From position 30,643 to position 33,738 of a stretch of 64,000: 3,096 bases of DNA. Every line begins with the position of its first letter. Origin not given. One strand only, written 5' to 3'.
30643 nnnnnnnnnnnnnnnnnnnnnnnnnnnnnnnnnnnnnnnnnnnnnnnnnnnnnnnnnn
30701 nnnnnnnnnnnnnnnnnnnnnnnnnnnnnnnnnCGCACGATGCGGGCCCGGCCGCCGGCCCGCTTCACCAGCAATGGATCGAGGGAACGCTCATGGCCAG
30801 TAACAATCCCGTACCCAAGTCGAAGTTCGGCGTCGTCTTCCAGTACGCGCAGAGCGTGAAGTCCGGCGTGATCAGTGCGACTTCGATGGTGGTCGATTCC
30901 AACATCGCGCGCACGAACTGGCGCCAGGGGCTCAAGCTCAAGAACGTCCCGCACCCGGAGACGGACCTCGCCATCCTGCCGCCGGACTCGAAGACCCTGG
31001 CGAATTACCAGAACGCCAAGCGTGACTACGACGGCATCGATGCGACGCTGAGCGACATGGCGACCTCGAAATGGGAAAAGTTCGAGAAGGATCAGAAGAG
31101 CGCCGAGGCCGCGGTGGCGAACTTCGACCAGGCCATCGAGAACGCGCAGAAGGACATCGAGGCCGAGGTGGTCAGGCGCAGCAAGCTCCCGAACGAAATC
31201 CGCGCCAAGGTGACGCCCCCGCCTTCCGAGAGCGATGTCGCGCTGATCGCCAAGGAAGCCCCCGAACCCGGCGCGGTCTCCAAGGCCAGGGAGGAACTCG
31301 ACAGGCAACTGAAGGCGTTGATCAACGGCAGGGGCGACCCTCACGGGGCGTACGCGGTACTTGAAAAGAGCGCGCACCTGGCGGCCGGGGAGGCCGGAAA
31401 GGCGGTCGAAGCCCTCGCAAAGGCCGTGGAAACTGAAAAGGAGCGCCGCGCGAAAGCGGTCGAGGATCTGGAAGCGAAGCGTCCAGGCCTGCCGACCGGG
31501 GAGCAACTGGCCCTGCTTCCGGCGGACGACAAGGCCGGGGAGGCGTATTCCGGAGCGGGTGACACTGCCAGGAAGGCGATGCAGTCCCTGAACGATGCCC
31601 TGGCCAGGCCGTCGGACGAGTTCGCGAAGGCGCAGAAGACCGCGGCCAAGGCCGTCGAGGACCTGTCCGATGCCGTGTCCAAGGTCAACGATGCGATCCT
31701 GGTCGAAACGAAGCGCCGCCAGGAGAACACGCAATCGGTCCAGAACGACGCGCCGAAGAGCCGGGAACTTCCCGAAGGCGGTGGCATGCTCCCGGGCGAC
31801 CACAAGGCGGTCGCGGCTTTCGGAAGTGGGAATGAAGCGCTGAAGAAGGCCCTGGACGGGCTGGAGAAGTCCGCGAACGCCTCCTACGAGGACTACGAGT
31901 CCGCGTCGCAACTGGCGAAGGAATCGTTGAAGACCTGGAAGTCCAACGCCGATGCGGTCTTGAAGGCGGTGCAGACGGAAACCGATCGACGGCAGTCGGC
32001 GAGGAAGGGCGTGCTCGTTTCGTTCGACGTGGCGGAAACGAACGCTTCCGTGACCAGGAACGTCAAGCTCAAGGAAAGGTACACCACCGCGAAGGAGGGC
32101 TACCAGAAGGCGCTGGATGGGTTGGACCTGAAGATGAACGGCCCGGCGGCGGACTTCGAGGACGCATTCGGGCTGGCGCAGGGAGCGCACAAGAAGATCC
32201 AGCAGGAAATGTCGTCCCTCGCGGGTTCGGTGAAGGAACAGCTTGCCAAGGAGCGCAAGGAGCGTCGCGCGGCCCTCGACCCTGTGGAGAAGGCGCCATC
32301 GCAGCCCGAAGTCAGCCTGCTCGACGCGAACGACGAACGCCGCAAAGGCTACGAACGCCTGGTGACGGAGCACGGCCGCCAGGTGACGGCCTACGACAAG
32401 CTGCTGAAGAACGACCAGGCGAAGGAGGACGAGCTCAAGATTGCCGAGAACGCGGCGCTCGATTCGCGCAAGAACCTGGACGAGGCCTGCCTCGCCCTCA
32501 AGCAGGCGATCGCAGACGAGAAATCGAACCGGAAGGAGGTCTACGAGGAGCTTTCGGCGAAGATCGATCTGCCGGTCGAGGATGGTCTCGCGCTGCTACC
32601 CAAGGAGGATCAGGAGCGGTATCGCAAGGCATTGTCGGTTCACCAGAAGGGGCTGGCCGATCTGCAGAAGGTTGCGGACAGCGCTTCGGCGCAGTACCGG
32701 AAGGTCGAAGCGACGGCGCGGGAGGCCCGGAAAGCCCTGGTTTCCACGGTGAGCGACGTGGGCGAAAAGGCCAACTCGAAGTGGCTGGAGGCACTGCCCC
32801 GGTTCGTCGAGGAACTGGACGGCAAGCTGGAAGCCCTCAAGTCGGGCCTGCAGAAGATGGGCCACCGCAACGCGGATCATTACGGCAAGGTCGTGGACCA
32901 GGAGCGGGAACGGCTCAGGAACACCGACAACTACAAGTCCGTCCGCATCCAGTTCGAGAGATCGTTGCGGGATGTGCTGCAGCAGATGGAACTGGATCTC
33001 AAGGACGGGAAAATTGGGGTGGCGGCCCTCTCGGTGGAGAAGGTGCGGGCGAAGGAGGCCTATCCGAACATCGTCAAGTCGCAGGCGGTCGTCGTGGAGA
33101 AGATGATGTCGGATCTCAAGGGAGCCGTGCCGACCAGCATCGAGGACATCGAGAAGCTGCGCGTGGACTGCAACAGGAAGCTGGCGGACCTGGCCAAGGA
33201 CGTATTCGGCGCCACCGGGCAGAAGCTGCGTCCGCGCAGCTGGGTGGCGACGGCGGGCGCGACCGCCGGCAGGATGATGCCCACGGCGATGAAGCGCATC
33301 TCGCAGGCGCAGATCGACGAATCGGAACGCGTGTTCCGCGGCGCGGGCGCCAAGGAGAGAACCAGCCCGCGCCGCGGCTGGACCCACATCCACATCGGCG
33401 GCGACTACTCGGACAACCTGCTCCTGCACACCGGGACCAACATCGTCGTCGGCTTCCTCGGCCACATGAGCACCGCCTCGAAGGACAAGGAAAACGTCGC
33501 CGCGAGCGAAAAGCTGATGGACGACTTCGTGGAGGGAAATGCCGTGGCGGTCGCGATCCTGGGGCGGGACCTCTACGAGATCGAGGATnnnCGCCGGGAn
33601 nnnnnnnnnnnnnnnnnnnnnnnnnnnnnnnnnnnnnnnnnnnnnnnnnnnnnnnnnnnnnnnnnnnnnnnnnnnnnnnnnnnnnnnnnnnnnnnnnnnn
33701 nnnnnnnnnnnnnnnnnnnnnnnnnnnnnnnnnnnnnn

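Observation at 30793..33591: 932-aa helical-repeat protein with a discrete C-terminal His/Asp-rich domain and an effector-like N-terminus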

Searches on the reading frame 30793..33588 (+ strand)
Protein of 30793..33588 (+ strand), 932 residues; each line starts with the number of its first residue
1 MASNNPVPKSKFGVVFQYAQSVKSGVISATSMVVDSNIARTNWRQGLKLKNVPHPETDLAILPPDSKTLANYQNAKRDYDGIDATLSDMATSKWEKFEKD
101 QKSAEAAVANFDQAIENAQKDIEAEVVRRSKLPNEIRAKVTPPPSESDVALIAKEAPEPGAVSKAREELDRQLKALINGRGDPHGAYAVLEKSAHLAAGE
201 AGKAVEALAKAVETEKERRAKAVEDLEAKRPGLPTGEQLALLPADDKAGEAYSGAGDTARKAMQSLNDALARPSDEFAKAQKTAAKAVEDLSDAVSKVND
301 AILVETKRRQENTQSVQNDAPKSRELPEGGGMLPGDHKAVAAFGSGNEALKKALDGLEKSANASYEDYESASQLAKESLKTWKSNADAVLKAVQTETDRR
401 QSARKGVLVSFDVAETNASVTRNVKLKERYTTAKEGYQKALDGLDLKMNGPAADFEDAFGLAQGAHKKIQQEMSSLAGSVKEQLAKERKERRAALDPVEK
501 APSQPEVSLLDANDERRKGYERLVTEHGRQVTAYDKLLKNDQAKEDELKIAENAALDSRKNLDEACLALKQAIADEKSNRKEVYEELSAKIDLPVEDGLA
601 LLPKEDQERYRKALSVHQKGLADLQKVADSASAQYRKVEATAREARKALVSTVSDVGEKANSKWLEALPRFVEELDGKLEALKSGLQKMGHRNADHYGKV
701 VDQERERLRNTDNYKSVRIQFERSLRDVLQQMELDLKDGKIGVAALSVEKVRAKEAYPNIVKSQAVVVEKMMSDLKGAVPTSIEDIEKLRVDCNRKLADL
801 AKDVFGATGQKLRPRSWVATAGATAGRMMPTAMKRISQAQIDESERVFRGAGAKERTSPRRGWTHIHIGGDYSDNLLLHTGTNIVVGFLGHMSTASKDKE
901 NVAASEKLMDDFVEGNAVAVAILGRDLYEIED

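Call 4: search_protein_families(library=pfam, proteins=[window:30793-33588:+], max_evalue=0.1)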
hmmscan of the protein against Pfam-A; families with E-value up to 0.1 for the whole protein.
window:30793-33588:+ (932 aa): 0 families

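Call 5: search_protein_families(library=ncbifam, proteins=[window:30793-33588:+], max_evalue=0.1)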
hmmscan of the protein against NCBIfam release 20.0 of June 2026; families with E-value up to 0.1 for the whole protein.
window:30793-33588:+ (932 aa): 1 family
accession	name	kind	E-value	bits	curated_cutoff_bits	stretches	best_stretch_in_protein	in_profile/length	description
NF009266.0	PRK12623.1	equivalog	0.039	13.9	144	0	694-740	23-68/133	flagellar basal body rod protein FlgB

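Call 6: search_solved_structures(query=window:30793-33588:+, max_evalue=1)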
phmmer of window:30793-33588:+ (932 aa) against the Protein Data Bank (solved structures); distinct sequences matched with E-value up to 1: 1.
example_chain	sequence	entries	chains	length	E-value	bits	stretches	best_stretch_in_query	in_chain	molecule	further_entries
6ksq_A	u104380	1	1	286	0.58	11.7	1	558-598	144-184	Heat shock protein HSP 90-alpha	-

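Call 8: find_homologous_proteins(query=window:30793-33588:+)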
Query window:30793-33588:+ (932 aa): 1 proteins with E <= 0.001 among 8000 candidates.
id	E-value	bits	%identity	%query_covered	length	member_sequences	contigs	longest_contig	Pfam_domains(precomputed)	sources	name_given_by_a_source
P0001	0.0e+0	1995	100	100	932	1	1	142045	-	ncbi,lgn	ncbi:MAG: hypothetical protein AB7Q97_04880 [Gammaproteobacteria bacterium]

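Call 9: find_encoding_contigs(protein=P0001, flank=10000, max_places=3)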
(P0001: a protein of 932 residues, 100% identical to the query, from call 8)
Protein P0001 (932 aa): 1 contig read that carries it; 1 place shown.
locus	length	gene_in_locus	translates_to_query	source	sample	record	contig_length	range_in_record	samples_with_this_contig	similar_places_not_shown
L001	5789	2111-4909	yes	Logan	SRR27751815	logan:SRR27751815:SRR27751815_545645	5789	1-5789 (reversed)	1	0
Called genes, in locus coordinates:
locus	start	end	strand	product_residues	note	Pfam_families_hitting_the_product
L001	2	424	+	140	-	?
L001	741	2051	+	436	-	-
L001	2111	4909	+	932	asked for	-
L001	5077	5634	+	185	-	-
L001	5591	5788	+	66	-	?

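Call 20: find_related_loci(query=window:30793-33588:+, collection=genome_contigs, flank=10000)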
Query window:30793-33588:+ (932 aa) in genome_contigs; peptide patterns used: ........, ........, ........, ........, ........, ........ (x = any residue, [..] = any of these).
110 stretches matched a pattern, but none encodes a relative of the query by tblastn (E <= 1e-3).

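Call 26: search_protein_families(library=padloc, proteins=[window:30793-33588:+], max_evalue=0.01)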
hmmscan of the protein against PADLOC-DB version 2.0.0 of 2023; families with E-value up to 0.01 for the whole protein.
window:30793-33588:+ (932 aa): 0 families

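Call 27: search_protein_families(library=phrogs, proteins=[window:30793-33588:+], max_evalue=0.01)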
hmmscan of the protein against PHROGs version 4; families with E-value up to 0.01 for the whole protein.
window:30793-33588:+ (932 aa): 0 families

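Call 28: search_protein_representatives(protein=window:30793-33588:+)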
Query: 932 residues. Proteins with E-value up to 0.001 (for the whole library): 4; up to 1e-10: 3; up to 1e-30: 3. The best 4 are listed.
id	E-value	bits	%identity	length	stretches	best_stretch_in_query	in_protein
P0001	0.0e+00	1994.8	100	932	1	1-932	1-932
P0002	1.1e-49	186.1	30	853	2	25-602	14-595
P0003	2.1e-39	152.1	26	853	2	211-931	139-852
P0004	4.0e-04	35.4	24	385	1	694-930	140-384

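Call 31: find_homologous_proteins(query=A2, max_evalue=0.01)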
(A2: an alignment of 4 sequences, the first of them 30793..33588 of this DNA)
Query A2 (4 sequences) (932 aa, profile of the alignment): 1 proteins with E <= 0.01 among 8000 candidates.
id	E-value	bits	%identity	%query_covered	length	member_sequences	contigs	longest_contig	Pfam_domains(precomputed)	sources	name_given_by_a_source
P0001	0.0e+0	1297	100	100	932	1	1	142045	-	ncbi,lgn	ncbi:MAG: hypothetical protein AB7Q97_04880 [Gammaproteobacteria bacterium]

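Call 33: find_related_loci(query=P0002, collection=genome_contigs, flank=10000)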
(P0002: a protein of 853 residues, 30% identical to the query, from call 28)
Query P0002 (853 aa) in genome_contigs; peptide patterns used: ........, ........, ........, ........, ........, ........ (x = any residue, [..] = any of these).
223 stretches matched a pattern, but none encodes a relative of the query by tblastn (E <= 1e-3).

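Call 34: find_encoding_contigs(protein=P0002, flank=10000, max_places=3)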
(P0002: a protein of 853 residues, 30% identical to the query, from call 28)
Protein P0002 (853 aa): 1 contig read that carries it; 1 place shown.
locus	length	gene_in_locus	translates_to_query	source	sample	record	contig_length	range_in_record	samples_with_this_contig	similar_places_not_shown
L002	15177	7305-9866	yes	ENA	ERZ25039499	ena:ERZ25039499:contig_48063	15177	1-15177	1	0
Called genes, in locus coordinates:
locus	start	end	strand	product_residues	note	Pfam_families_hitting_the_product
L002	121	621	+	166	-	-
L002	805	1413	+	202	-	PF03942:DTW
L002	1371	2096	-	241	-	PF00497:SBP_bac_3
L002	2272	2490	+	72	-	PF03459:TOBE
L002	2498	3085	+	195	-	PF00561:Abhydrolase_1 (faint), PF06821:Ser_hydrolase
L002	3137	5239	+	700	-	PF11412:DsbD_N, PF02683:DsbD_TM, PF13899:Thioredoxin_7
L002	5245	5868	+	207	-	PF00578:AhpC-TSA, PF08534:Redoxin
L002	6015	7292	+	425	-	-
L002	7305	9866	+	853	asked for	-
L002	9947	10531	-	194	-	PF03130:HEAT_PBS (faint), PF02985:HEAT (faint), PF13646:HEAT_2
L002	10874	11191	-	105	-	PF11730:DUF3297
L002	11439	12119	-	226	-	PF23678:YqhI, PF01738:DLH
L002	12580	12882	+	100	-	-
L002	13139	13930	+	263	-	PF00496:SBP_bac_5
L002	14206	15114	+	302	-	PF22000:DUF6929, PF21851:DUF6910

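Call 35: find_encoding_contigs(protein=P0003, flank=10000, max_places=3)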
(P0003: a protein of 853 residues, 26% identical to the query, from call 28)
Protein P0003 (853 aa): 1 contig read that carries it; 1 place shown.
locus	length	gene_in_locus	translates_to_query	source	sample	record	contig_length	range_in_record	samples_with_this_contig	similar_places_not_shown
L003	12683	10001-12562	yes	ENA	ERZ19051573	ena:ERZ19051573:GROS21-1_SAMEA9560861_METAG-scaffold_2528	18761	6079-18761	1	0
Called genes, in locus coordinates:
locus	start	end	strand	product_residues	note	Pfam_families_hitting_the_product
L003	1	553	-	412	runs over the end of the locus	PF13433:Peripla_BP_5, PF13458:Peripla_BP_6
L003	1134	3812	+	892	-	-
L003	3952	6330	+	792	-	-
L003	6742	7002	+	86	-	PF00005:ABC_tran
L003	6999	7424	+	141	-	PF00005:ABC_tran, PF12399:BCA_ABC_TP_C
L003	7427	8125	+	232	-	PF00005:ABC_tran, PF13304:AAA_21 (faint)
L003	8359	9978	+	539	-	-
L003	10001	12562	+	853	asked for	-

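Call 36: find_encoding_contigs(protein=P0004, flank=10000, max_places=3)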
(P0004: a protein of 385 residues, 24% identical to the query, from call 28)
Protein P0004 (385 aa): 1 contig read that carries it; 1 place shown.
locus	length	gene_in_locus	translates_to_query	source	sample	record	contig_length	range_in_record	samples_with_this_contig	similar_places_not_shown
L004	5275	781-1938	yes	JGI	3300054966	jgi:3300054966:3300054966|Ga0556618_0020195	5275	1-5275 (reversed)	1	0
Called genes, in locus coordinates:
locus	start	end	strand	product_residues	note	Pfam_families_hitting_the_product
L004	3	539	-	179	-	?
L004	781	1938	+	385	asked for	-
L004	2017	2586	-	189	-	PF01965:DJ-1_PfpI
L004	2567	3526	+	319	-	-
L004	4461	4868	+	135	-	-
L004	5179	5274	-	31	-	?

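Call 43: search_protein_families(library=pfam, proteins=[P0002, P0003, P0004, L002:6015-7289:+, L003:8359-9975:+, L004:3-539:-, L004:2567-3523:+, L004:4461-4865:+], max_evalue=0.1)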
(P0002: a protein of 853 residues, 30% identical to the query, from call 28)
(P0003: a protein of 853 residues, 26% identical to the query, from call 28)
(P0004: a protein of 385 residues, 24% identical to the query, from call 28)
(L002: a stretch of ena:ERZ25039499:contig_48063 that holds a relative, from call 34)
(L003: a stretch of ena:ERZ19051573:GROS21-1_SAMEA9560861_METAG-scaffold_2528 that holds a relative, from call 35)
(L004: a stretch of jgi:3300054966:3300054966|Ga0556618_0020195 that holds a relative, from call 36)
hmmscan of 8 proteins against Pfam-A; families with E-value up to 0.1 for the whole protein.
P0002 (853 aa): 0 families

P0003 (853 aa): 1 family
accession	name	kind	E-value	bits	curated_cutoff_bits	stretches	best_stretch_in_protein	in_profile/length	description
PF25672.1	BBH37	-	0.037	14.5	27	0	524-615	31-115/184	BBH37 helical domain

P0004 (385 aa): 1 family
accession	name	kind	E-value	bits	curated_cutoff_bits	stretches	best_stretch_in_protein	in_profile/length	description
PF17279.8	DUF5344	-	0.082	13.9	27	0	228-263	4-39/87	Family of unknown function (DUF5344)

L002:6015-7289:+ (425 aa): 0 families

L003:8359-9975:+ (539 aa): 1 family
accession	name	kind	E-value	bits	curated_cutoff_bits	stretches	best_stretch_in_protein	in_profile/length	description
PF14182.11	YgaB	-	0.089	13.7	27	0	75-107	11-42/77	YgaB-like protein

L004:3-539:- (179 aa): 1 family
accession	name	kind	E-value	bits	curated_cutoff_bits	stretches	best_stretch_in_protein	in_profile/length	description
PF13271.11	DUF4062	-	0.00026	21.6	24.7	1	17-112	1-82/82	Domain of unknown function (DUF4062)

L004:2567-3523:+ (319 aa): 0 families

L004:4461-4865:+ (135 aa): 0 families

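Call 44: find_related_loci(query=A2, collection=metagenome_contigs, flank=10000)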
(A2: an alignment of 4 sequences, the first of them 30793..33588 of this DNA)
Query A2 (932 aa) in metagenome_contigs; peptide patterns used: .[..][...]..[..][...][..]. (x = any residue, [..] = any of these).
54 stretches matched a pattern, but none encodes a relative of the query by tblastn (E <= 1e-3).

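Call 45: find_related_loci(query=A2, collection=viral_contigs, flank=10000)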
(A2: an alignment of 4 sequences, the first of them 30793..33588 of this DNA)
Query A2 (932 aa) in viral_contigs; peptide patterns used: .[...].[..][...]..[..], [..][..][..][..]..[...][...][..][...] (x = any residue, [..] = any of these).
560 stretches matched a pattern, but none encodes a relative of the query by tblastn (E <= 1e-3).
